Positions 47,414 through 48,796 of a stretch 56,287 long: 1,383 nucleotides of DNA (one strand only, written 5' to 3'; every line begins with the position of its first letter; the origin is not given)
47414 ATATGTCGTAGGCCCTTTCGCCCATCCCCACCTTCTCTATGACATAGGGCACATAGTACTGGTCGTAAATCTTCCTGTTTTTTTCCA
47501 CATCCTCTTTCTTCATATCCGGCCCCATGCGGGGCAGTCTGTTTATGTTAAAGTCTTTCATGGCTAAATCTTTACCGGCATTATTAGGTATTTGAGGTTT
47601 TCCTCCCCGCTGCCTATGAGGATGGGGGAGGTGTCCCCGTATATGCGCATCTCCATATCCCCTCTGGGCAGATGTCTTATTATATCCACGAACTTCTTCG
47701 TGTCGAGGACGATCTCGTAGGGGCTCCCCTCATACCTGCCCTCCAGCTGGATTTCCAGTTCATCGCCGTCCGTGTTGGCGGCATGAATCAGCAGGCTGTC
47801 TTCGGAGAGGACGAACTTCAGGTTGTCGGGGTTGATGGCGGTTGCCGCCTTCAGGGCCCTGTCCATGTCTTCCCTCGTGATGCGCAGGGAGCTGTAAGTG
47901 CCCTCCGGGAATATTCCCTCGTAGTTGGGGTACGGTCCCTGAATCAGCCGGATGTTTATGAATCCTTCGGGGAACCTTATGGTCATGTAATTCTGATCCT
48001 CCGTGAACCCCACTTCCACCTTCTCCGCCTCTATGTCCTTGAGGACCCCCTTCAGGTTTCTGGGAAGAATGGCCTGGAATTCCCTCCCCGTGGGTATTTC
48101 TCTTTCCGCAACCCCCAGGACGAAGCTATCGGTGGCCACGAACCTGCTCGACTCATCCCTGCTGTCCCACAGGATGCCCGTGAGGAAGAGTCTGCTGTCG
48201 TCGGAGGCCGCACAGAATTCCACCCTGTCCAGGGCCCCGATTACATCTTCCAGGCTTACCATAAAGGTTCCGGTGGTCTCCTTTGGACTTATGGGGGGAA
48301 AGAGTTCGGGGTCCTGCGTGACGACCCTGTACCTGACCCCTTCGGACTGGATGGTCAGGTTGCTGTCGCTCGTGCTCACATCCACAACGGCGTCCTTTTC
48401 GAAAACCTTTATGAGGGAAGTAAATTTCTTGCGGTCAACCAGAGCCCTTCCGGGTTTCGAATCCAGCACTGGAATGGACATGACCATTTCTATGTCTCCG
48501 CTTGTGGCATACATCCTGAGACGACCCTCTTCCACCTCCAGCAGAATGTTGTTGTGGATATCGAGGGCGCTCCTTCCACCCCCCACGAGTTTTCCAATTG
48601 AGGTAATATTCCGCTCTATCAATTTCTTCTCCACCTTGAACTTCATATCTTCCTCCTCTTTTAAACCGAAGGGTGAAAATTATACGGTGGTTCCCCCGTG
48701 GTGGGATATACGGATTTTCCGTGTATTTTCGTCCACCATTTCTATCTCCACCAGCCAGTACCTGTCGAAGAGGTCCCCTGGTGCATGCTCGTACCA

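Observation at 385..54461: TAnAAT -10 boxes placed 6-8 nt before start codons: pervasive leaderless gene starts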

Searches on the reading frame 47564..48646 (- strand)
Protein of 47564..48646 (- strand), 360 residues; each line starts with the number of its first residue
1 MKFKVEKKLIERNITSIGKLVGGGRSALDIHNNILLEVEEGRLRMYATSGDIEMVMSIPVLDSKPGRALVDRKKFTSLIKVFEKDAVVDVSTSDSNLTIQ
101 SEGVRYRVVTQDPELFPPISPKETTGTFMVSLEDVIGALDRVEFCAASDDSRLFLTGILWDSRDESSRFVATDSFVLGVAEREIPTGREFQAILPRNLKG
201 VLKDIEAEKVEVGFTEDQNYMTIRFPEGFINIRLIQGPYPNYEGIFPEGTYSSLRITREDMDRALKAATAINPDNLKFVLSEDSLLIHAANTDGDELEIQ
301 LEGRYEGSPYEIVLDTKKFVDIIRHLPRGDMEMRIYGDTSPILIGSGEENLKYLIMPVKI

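Call 53: search_protein_families(library=pfam, proteins=[window:47564-48646:-], max_evalue=0.00001)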
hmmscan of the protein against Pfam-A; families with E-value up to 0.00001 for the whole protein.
window:47564-48646:- (360 aa): 3 families
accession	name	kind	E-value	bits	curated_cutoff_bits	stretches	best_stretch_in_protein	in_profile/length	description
PF00712.24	DNA_pol3_beta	-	2.1e-23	83.2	24.4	1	1-118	1-118/120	DNA polymerase III beta subunit, N-terminal domain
PF02767.21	DNA_pol3_beta_2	-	2.9e-16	60.2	27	1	135-241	7-116/116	DNA polymerase III beta subunit, central domain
PF02768.20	DNA_pol3_beta_3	-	1.6e-11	44.5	27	1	245-358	3-120/121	DNA polymerase III beta subunit, C-terminal domain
